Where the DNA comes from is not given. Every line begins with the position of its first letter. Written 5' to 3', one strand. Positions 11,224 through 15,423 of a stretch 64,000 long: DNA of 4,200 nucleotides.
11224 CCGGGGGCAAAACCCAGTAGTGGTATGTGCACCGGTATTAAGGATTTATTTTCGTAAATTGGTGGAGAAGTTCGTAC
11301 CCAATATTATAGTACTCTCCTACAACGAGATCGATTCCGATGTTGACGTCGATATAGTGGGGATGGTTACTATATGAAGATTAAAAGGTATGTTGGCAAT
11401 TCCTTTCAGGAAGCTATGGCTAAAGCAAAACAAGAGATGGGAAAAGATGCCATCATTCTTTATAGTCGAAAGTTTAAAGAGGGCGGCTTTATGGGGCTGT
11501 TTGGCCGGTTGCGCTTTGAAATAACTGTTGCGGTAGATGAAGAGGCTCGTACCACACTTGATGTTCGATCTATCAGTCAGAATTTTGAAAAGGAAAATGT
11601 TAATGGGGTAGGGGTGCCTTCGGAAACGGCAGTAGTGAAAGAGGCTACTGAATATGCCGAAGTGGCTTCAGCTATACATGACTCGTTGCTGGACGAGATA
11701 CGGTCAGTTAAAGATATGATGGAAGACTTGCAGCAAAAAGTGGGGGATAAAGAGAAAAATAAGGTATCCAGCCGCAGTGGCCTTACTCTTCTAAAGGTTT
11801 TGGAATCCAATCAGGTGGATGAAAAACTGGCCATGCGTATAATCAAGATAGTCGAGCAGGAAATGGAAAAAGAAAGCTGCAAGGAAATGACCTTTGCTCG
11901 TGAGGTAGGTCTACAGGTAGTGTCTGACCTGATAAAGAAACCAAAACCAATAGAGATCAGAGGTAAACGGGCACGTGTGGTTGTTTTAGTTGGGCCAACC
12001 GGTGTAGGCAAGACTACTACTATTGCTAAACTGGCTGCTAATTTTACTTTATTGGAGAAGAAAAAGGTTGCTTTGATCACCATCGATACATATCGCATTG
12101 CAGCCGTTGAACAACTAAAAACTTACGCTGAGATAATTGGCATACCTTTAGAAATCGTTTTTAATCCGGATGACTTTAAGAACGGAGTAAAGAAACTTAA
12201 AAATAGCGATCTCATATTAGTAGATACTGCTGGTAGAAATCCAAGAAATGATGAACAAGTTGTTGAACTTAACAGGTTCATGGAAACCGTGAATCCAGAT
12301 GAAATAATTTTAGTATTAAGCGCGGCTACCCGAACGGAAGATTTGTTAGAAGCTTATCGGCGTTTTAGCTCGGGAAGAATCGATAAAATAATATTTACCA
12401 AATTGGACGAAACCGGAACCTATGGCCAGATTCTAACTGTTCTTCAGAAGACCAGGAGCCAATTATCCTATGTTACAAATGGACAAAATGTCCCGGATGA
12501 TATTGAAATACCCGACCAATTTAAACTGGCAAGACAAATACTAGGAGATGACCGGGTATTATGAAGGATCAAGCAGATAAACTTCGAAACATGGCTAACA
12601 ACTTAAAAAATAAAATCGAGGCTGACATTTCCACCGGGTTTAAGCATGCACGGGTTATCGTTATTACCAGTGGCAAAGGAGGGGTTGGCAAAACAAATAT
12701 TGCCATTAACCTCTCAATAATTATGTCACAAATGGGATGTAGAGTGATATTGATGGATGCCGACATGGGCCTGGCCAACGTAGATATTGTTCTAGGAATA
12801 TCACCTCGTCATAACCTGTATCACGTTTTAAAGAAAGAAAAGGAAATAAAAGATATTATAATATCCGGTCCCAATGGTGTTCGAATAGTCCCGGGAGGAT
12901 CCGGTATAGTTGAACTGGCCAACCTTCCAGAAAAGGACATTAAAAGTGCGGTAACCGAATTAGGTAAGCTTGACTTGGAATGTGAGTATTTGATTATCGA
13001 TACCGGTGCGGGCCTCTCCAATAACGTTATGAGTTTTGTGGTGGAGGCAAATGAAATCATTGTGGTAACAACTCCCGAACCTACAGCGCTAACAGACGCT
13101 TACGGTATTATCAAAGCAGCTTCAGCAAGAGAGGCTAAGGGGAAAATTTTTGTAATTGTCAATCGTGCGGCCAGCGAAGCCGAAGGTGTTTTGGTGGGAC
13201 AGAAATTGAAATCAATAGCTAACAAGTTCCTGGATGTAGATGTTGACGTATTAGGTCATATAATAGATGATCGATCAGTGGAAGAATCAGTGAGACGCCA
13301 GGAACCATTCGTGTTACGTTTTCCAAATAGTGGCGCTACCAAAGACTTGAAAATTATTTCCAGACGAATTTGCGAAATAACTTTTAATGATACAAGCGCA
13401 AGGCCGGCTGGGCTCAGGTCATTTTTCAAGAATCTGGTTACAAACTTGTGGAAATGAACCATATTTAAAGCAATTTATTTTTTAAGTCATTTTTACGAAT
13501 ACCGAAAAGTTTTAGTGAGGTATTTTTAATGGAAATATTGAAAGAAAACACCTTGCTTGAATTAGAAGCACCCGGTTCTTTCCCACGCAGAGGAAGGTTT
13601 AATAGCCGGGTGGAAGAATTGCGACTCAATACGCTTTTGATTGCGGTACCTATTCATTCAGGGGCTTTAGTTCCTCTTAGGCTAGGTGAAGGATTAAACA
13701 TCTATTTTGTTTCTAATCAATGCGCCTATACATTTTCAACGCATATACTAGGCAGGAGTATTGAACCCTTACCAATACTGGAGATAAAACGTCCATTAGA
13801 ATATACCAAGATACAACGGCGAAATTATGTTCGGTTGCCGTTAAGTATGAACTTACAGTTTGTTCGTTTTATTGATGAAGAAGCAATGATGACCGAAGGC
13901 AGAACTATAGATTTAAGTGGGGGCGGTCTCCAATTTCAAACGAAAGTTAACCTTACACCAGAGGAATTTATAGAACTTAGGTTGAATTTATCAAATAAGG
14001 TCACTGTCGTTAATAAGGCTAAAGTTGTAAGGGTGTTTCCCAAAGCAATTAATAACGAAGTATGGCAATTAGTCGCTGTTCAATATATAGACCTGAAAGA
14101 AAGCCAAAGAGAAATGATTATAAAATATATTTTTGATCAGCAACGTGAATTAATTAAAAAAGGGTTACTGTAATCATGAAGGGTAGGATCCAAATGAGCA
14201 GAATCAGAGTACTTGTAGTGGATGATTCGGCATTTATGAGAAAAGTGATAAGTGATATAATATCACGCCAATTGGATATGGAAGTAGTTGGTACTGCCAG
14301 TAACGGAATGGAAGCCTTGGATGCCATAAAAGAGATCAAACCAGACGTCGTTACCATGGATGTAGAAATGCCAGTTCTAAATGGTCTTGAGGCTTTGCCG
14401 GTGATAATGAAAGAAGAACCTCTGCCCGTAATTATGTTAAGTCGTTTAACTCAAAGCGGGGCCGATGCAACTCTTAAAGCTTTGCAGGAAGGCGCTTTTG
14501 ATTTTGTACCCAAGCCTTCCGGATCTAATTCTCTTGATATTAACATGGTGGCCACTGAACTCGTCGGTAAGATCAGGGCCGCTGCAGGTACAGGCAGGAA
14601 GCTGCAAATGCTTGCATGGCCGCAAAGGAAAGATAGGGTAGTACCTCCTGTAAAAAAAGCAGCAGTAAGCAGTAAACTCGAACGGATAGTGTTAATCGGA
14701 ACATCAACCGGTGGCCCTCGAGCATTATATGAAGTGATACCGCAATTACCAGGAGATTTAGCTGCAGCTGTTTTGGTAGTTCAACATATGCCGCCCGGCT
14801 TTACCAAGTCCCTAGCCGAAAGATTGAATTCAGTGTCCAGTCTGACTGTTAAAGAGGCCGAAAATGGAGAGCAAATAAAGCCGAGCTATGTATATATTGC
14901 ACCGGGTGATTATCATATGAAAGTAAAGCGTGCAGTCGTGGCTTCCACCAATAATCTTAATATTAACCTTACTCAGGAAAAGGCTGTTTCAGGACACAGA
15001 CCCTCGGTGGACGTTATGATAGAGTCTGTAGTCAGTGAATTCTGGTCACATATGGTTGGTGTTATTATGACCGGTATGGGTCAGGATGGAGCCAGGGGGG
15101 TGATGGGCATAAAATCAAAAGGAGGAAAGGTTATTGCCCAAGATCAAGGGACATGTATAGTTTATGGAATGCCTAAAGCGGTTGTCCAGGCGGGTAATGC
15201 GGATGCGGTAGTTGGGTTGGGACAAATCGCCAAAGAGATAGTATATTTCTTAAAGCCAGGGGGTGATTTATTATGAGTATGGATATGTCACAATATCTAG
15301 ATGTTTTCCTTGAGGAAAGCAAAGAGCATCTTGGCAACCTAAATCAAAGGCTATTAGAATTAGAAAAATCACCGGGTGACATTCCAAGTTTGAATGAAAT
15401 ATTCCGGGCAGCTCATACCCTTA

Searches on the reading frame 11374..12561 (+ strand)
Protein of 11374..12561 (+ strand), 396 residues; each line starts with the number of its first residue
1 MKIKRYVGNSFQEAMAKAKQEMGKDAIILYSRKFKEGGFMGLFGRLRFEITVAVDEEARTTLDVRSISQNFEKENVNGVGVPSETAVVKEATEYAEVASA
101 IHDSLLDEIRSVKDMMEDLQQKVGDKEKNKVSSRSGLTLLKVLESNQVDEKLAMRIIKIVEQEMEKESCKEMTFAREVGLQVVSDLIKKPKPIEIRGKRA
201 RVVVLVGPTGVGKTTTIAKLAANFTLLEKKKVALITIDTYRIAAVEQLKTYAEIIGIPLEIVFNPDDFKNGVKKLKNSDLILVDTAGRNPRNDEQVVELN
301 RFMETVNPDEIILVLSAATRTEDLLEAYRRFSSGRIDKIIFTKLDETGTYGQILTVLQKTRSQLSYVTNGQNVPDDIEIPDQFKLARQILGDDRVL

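Call 23: search_protein_families(library=pfam, proteins=[window:11374-12561:+], max_evalue=0.00001)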
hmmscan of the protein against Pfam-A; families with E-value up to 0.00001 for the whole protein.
window:11374-12561:+ (396 aa): 2 families
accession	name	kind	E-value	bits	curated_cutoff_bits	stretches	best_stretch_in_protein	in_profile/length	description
PF00448.28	SRP54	-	7.6e-46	156.7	22.7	1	201-390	2-195/196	SRP54-type protein, GTPase domain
PF13173.12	AAA_14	-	1.9e-06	28.4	27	0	201-254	3-50/129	AAA domain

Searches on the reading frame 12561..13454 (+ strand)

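Call 24: search_protein_families(library=pfam, proteins=[window:12561-13454:+], max_evalue=0.00001)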
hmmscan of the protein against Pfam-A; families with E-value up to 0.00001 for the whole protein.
window:12561-13454:+ (298 aa): 4 families
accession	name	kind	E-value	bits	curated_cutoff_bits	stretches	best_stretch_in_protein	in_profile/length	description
PF13614.12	AAA_31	-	1.9e-18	67.5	27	1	31-179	2-156/177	AAA domain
PF10609.15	ParA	-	2e-17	63.9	27.1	1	31-270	4-245/246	NUBPL iron-transfer P-loop NTPase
PF01656.29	CbiA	-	2.7e-16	60.1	25.4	1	33-250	1-125/125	CobQ/CobB/MinD/ParA nucleotide binding domain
PF00142.24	Fer4_NifH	-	2.5e-07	30.9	25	1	36-202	5-184/271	4Fe-4S iron sulfur cluster binding proteins, NifH/frxC family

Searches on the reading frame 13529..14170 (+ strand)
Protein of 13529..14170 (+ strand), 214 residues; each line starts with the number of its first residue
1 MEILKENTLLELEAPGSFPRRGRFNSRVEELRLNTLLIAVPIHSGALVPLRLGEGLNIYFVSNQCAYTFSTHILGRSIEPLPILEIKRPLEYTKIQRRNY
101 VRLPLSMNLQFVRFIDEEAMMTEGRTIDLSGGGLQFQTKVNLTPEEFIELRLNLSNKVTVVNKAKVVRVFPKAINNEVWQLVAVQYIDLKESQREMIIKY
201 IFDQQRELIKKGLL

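Call 24: search_protein_families(library=pfam, proteins=[window:13529-14170:+], max_evalue=0.00001)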
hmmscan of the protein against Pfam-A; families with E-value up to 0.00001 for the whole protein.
window:13529-14170:+ (214 aa): 2 families
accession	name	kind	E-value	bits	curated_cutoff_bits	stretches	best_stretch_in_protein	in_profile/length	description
PF12945.12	PilZNR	-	9.7e-16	58.1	23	1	7-89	3-85/85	Flagellar protein YcgR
PF07238.19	PilZ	-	3.8e-14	53.3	22.5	1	96-202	1-101/102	PilZ domain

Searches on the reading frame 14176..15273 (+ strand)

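Call 24: search_protein_families(library=pfam, proteins=[window:14176-15273:+], max_evalue=0.00001)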
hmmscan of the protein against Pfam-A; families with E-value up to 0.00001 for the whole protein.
window:14176-15273:+ (366 aa): 2 families
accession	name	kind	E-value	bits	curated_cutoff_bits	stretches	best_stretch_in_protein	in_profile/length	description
PF01339.22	CheB_methylest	-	6.4e-67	225.1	24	1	172-355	1-174/174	CheB methylesterase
PF00072.30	Response_reg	-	1.2e-23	83.8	30.2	1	12-120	1-106/111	Response regulator receiver domain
